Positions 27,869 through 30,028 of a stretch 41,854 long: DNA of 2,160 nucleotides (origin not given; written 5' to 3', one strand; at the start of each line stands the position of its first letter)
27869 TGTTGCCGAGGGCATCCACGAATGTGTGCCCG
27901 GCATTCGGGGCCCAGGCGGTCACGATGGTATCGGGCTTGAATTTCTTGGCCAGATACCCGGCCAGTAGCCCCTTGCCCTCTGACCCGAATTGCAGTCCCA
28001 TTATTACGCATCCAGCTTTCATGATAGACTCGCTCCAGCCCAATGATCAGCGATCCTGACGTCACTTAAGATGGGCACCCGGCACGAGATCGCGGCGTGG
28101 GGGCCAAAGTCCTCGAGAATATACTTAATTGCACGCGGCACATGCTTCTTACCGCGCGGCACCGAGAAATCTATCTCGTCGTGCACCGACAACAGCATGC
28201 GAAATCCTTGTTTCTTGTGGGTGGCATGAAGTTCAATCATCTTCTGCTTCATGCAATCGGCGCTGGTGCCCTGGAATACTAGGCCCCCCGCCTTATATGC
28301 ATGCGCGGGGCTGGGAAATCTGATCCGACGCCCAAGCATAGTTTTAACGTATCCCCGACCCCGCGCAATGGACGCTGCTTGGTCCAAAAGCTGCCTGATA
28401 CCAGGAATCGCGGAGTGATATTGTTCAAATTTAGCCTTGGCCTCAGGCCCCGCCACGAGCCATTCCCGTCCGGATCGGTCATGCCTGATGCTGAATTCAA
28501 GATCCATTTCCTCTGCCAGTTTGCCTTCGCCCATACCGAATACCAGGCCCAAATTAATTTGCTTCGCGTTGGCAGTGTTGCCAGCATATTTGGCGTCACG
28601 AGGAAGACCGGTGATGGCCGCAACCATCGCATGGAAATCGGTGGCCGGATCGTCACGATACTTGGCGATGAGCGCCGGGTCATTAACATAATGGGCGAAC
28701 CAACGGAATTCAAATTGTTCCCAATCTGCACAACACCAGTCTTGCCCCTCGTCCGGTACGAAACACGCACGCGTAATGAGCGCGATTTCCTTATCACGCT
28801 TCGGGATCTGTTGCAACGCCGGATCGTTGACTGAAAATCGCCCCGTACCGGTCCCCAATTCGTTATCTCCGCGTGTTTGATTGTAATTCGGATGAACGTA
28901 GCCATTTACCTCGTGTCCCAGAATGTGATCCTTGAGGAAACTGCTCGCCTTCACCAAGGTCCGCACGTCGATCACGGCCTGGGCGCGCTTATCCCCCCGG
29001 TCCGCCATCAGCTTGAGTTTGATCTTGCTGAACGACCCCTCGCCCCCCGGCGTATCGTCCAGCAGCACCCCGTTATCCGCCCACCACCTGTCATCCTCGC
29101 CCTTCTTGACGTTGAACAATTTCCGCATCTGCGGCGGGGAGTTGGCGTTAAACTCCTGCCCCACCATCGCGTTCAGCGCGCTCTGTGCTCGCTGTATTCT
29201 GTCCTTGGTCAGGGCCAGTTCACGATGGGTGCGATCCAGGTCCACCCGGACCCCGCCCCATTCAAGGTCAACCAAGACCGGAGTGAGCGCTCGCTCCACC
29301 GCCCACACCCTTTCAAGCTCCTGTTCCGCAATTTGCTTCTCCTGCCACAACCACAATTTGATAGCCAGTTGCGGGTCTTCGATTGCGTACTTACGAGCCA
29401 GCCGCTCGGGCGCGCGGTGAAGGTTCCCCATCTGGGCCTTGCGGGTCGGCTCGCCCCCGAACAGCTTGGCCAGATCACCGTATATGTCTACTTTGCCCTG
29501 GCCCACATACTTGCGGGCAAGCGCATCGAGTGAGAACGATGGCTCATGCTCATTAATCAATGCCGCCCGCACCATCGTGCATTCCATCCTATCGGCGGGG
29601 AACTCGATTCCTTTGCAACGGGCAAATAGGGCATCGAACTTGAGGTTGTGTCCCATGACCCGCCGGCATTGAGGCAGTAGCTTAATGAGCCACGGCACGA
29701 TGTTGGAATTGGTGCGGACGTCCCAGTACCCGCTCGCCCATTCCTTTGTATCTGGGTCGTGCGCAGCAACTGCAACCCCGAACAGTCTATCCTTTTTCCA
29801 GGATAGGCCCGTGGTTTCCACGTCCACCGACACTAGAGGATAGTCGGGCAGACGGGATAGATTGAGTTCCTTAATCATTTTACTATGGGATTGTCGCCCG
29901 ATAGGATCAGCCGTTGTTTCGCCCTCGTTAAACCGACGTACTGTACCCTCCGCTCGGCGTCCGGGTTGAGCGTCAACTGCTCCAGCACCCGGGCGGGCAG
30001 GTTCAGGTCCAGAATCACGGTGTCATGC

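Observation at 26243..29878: Contiguous dpoZ-purZ-mazZ-datZ block: phage predicted to replace adenine with 2-aminoadenine (Z genome)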

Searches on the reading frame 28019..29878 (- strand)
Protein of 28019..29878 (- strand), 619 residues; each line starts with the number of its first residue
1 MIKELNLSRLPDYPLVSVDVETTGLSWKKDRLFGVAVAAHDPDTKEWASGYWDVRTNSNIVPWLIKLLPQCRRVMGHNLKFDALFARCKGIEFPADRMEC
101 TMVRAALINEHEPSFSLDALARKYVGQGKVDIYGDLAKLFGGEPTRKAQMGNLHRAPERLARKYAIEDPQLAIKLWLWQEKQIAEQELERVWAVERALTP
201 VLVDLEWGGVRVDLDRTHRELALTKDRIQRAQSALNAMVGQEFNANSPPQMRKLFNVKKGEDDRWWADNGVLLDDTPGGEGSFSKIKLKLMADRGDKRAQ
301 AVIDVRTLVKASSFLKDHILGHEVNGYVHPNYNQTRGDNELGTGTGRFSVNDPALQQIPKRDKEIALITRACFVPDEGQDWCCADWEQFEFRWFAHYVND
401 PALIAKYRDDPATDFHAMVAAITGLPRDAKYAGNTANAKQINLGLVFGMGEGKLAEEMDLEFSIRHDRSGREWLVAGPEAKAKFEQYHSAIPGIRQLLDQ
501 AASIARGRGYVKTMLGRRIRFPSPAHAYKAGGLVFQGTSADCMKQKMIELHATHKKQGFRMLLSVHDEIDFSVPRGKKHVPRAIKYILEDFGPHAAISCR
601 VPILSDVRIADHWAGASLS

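Call 3: search_protein_families(library=pfam, proteins=[window:28019-29878:-], max_evalue=0.01)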
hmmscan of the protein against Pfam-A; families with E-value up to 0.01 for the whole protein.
window:28019-29878:- (619 aa): 2 families
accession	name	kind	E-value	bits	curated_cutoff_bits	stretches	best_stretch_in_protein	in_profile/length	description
PF00476.26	DNA_pol_A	-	1.3e-55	189.4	34.3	1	224-614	11-380/381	DNA polymerase family A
PF01612.26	DNA_pol_A_exo1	-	1.7e-08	34.9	23.6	1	8-176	15-165/173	3'-5' exonuclease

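Call 4: search_protein_families(library=phrogs, proteins=[window:28019-29878:-], max_evalue=0.001)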
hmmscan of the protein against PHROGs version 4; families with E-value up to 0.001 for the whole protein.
window:28019-29878:- (619 aa): 9 families
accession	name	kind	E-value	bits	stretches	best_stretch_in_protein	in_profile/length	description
phrog_17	-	DNA, RNA and nucleotide metabolism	9.3e-103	346.3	1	10-615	667-1232/1445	DNA polymerase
phrog_15971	-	DNA, RNA and nucleotide metabolism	6e-16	59.5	1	337-575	127-335/376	DNA polymerase I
phrog_5995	-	DNA, RNA and nucleotide metabolism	5.1e-14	53.4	1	479-615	23-177/236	DNA polymerase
phrog_10285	-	DNA, RNA and nucleotide metabolism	3e-13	50.5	2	534-580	247-289/321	DNA polymerase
phrog_12241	-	DNA, RNA and nucleotide metabolism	6.4e-13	49.5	1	15-363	129-498/502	DNA polymerase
phrog_192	-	DNA, RNA and nucleotide metabolism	6.7e-08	33.2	1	60-124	177-244/397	DNA polymerase exonuclease subunit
phrog_2573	-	DNA, RNA and nucleotide metabolism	2.2e-07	31.3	1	373-592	9-249/336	DNA polymerase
phrog_9556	-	DNA, RNA and nucleotide metabolism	6.3e-07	29.7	1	58-242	59-247/441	DNA polymerase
phrog_7766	-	DNA, RNA and nucleotide metabolism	0.00017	22.1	1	534-589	111-162/186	DNA polymerase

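Call 5: search_protein_families(library=ncbifam, proteins=[window:28019-29878:-], max_evalue=0.01)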
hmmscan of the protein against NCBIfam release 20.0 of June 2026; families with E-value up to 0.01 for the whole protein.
window:28019-29878:- (619 aa): 9 families
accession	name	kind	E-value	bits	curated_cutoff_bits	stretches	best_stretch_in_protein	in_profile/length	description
NF038380.1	phage_DpoZ_1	exception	1.2e-208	694.4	500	1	13-617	2-606/607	aminoadenine-incorporating DNA polymerase DpoZ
NF004397.1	PRK05755.1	equivalog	5.4e-68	230.3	720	1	13-616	316-888/889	DNA polymerase I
TIGR00593.1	pola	equivalog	1.9e-54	185.4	600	1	70-615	378-888/890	DNA polymerase I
NF011539.0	PRK14975.1-3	equivalog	5.3e-54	183.6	640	1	8-614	61-626/628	bifunctional 3'-5' exonuclease/DNA polymerase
NF011540.0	PRK14975.1-4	equivalog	4.7e-29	101.3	601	1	57-614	56-574/576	bifunctional 3'-5' exonuclease/DNA polymerase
NF011541.0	PRK14975.2-1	equivalog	4.8e-15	54.9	871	1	323-607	345-627/645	bifunctional 3'-5' exonuclease/DNA polymerase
NF011543.0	PRK14975.2-3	equivalog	4.9e-12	44.7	1139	1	306-544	516-750/853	bifunctional 3'-5' exonuclease/DNA polymerase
NF004719.0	PRK06063.1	equivalog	0.00068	18.6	389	0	16-43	19-46/331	DEDDh family exonuclease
NF011538.0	PRK14975.1-1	equivalog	0.00076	18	389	0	342-458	295-394/557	bifunctional 3'-5' exonuclease/DNA polymerase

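Call 68: search_solved_structures(query=window:28019-29878:-, max_evalue=1e-10, show_alignments=1)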
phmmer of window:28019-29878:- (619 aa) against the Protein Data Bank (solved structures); distinct sequences matched with E-value up to 1e-10: 65 (the best 60 are shown).
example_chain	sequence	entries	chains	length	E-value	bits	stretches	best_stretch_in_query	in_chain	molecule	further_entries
7pbk_A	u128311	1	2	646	4e-123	415.3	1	10-603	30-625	DNA polymerase I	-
8oo6_A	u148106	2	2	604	1.1e-38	136.4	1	9-613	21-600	DNA polymerase I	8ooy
1d9d_A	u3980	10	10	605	1.1e-38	136.4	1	9-613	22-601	DNA POLYMERASE I | PROTEIN (DNA POLYMERASE I KLENOW FRAGMENT (E.C.2.7.7.7)) | PROTEIN (DNA POLYMERASE I-KLENOW FRAGMENT (E.C.2.7.7.7))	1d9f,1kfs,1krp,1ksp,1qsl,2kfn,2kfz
1dpi_A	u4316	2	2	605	1.1e-38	136.4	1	9-613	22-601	DNA POLYMERASE I KLENOW FRAGMENT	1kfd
1kln_A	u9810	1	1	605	3.6e-38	134.7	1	66-613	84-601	PROTEIN (DNA POLYMERASE I KLENOW FRAGMENT (E.C.2.7.7.7))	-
1d8y_A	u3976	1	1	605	4.3e-38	134.4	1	73-613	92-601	DNA POLYMERASE I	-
4bwj_A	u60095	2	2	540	7.3e-36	127.1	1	177-616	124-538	DNA POLYMERASE I, THERMOSTABLE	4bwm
5o7t_A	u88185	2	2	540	1.4e-35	126.1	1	177-616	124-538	DNA polymerase I, thermostable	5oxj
4xiu_A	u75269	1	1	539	2.1e-35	125.6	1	177-616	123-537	DNA polymerase I, thermostable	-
4n56_A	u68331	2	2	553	2.4e-35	125.4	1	177-616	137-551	DNA polymerase I, thermostable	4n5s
3po4_A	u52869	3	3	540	3.8e-35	124.7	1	177-616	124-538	DNA polymerase I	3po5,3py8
2ktq_A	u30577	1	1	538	3.9e-35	124.6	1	177-616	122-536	PROTEIN (LARGE FRAGMENT OF DNA POLYMERASE I)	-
4ktq_A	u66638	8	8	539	4e-35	124.6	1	177-616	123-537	PROTEIN (LARGE FRAGMENT OF DNA POLYMERASE I) | DNA polymerase I, thermostable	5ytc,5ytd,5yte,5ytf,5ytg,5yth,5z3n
1jxe_A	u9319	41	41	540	4e-35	124.6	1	177-616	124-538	TAQ DNA POLYMERASE I | PROTEIN (LARGE FRAGMENT OF DNA POLYMERASE I) | DNA polymerase I, thermostable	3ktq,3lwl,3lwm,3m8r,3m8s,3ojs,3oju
6fbc_A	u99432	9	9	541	4e-35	124.6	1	177-616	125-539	DNA polymerase I, thermostable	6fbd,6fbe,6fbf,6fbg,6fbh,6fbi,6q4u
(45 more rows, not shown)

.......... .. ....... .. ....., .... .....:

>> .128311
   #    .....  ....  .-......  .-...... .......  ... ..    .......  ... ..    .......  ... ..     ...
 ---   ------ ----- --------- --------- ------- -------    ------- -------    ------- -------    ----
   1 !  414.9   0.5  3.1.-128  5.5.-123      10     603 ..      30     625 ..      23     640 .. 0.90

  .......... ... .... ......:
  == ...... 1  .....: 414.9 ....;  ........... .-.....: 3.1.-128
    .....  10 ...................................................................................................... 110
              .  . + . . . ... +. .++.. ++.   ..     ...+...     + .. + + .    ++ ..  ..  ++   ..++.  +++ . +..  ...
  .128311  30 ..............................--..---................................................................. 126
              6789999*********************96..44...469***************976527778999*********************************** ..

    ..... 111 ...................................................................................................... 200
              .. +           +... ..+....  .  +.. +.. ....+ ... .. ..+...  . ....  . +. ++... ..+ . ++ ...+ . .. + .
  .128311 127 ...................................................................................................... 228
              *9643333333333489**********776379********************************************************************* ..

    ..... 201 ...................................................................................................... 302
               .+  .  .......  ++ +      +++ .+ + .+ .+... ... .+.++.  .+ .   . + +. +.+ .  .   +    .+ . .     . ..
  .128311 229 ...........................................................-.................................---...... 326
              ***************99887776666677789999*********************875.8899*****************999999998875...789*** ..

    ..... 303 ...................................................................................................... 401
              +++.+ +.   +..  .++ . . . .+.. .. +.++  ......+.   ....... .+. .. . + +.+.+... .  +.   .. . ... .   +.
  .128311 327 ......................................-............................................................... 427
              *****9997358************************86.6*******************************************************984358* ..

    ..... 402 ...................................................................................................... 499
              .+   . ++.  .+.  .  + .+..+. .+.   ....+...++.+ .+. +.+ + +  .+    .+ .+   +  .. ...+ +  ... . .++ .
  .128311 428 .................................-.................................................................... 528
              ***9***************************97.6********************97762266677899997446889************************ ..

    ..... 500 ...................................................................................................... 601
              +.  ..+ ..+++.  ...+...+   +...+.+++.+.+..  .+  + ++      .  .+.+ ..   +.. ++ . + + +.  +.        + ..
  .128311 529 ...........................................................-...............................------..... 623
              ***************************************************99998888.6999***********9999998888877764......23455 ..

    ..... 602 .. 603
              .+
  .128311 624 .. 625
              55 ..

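Call 72: search_dna_similar(query=window:28019-29878:-, collection=phages, mode=protein, max_rows=25)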
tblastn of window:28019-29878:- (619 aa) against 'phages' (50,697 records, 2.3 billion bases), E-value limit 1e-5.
Records with a match: 2820; places in all: 2822; records where one place covers at least 80% of the query: 1338.
Best place of each record, by identity: <60% 2820.
By first word of the organism name: Mycobacterium 1304; Vibrio 382; Microbacterium 135; Staphylococcus 119; Gordonia 115; Pseudomonas 98; Listeria 68; Enterococcus 62; Salmonella 50; Bacillus 48; and 70 more.
By host as written in the record: Mycobacterium smegmatis mc2 155 950; - 417; Mycobacterium smegmatis mc#155 182; Microbacterium foliorum NRRL B-24224 70; Mycobacterium smegmatis mc2155 60; Gordonia terrae 3612 55; Listeria monocytogenes 48; Microbacterium foliorum NRRL B-24224 SEA 45; and 329 more.
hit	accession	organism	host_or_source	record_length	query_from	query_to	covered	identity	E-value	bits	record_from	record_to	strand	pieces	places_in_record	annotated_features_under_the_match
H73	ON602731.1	Klebsiella phage VLCpiS6a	Klebsiella pneumoniae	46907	9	613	98%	43.3%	2e-141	460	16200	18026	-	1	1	DNA polymerase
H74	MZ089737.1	Pseudomonas phage PSA28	wastewater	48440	9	613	98%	42.7%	5e-143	464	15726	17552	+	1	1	DNA polymerase I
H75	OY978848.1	Klebsiella phage vB_Kpn_K21lambda1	-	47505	9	613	98%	42.7%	5e-140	456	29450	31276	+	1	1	DNA polymerase I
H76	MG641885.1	Salmonella phage PMBT28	Salmonella enterica subsp. enterica ...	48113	9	613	98%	42.5%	2e-143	465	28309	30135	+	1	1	DNA polymerase I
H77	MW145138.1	Providencia phage Kokobel2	Providencia stuartii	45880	3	617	99%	41.7%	7e-134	438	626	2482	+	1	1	hypothetical protein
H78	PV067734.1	Acinetobacter phage vB_AbaS-Bhz20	Acinetobacter baumannii DSM 106838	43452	4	580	93%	43.0%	6e-137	447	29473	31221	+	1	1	DNA polymerase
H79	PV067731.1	Acinetobacter phage vB_AbaS-Bhz9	Acinetobacter baumannii DSM 106838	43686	4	580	93%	43.0%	5e-136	444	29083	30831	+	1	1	DNA polymerase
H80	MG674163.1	Acinetobacter phage SH-Ab 15497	Acinetobacter baumannii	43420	4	580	93%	42.7%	1e-135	443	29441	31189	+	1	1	DNA polymearse I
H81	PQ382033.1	Acinetobacter phage vB_AbaSI_2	Acinetobacter baumannii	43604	4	580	93%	42.7%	2e-135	442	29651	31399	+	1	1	DNA polymerase DpoZ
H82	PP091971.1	Acinetobacter phage vB_MZM_2AB-P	Acinetobacter baumannii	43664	4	580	93%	42.7%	3e-135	442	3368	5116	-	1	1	DNA polymerase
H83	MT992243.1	Acinetobacter phage DMU1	Acinetobacter baumannii 19606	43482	4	580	93%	42.3%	4e-135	442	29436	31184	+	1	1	DNA polymerase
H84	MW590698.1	Acinetobacter phage 53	Acinetobacter baumannii WHG40137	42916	4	580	93%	42.1%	3e-138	451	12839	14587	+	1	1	record has no annotation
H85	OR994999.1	Acinetobacter phage pB23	Acinetobacter baumannii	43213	4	580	93%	42.1%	3e-138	451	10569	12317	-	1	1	hypothetical protein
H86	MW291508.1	Stenotrophomonas phage BUCT555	Stenotrophomonas maltophilia 1207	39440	15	604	95%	41.1%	4e-127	419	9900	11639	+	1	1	DNA polymerase I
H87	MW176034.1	Acinetobacter phage JeffCo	Acinetobacter calcoaceticus ATCC23055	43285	5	580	93%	41.6%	1e-134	440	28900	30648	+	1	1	33: DNA polymerase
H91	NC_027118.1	Vibrio phage phiVC8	Vibrio cholerae O1 Classic E8021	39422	10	616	98%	38.9%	8e-115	383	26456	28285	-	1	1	DNA polymerase I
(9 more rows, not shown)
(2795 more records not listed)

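Call 73: get_annotated_region(hit=H91, flank=5000)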
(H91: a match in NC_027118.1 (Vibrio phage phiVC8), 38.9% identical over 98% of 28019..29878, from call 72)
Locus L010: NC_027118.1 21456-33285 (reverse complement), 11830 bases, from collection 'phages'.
description: Vibrio phage phiVC8, complete genome.
organism: Vibrio phage phiVC8 (NCBI taxid 1076759)
taxonomy: Viruses; Duplodnaviria; Heunggongvirae; Uroviricota; Caudoviricetes; Enhodamvirus; Enhodamvirus VC8
host: Vibrio cholerae O1 Classic E8021; source: Endho dam; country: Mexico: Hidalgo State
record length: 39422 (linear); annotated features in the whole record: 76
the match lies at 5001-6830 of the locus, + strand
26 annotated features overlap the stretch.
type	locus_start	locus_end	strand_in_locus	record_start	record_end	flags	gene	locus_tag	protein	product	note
regulatory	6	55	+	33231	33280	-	-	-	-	promoter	putative phiVC8 promoter; predicted using PromoterHunter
CDS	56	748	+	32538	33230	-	-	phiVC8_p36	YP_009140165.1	hypothetical protein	similar to Paramecium bursaria Chlorella virus CviKI [AGE51369]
CDS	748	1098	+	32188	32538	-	-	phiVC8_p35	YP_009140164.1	hypothetical protein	similar to Vibrio cholerae bacteriophage VP5 [YP053027]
regulatory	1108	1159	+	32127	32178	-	-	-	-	promoter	putative phiVC8 promoter; predicted using PromoterHunter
regulatory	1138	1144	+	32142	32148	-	-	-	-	terminator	putative rho-independent terminator; predicted using WebGeSTr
CDS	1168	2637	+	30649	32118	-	-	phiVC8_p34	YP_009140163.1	DNA helicase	'similar to Thermoanaerobacterium saccharolyticum bacteriophage JL001 [YP_006546319]'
CDS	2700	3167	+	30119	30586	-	-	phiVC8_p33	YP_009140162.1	hypothetical protein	similar to alpha proteobacterium bacteriophage JL001 [YP_223934]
regulatory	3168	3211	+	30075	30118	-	-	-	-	promoter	putative phiVC8 promoter; predicted using PromoterHunter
CDS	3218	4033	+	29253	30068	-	-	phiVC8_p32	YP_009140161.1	hypothetical protein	similar to Pseudomonas aeruginosa bacteriophage F8 [YP_001294468]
regulatory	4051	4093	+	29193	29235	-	-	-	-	promoter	putative phiVC8 promoter; predicted using PromoterHunter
regulatory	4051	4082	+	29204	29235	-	-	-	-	terminator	putative rho-independent terminator; predicted using WebGeSTr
misc_feature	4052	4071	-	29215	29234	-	-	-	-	-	inverted sequence region; predicted using EINVERTED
CDS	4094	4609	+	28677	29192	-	-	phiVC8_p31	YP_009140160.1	single strand DNA binding protein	similar to Escherichia coli bacteriophage phiEcoM-GJ1 [YP_001595410]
CDS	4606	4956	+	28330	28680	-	-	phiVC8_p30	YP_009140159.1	endonuclease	similar to Staphylococcus aureus bacteriophage G1 [YP_240954]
CDS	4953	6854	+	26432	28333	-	-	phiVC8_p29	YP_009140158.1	DNA polymerase I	similar to alpha proteobacerium bacteriophage phiJL001 [YP_223952]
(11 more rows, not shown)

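Call 74: get_annotated_region(hit=H86, flank=5000)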
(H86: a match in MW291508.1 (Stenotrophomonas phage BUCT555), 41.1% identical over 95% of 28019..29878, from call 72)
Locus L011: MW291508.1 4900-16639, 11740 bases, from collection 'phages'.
description: Stenotrophomonas phage BUCT555, complete genome.
organism: Stenotrophomonas phage BUCT555 (NCBI taxid 2796513)
taxonomy: Viruses; Duplodnaviria; Heunggongvirae; Uroviricota; Caudoviricetes
host: Stenotrophomonas maltophilia 1207; source: hospital sewage; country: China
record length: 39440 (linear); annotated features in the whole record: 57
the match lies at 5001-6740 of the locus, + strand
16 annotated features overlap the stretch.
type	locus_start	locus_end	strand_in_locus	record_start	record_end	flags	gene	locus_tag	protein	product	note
CDS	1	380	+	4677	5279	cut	-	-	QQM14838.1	3'-5' exoribonuclease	-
CDS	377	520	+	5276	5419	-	-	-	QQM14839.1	hypothetical protein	-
CDS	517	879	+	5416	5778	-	-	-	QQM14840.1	hypothetical protein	-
CDS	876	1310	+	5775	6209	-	-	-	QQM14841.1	hypothetical protein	-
CDS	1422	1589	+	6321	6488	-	-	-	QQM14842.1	hypothetical protein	-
CDS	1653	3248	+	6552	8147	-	-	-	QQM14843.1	superfamily II DNA/RNA helicase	-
CDS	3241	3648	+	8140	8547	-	-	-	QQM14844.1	hypothetical protein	-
CDS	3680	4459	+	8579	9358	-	-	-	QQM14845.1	hypothetical protein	-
CDS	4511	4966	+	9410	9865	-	-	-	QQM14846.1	hypothetical protein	-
CDS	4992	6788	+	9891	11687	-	-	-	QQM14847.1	DNA polymerase I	-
CDS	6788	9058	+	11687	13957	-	-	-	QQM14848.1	integrase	-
CDS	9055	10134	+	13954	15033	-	-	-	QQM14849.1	adenylosuccinate synthetase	-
CDS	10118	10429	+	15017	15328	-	-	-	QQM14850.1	DUF550 domain-containing protein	-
CDS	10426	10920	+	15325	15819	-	-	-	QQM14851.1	hypothetical protein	-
CDS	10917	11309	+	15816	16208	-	-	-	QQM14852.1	hypothetical protein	-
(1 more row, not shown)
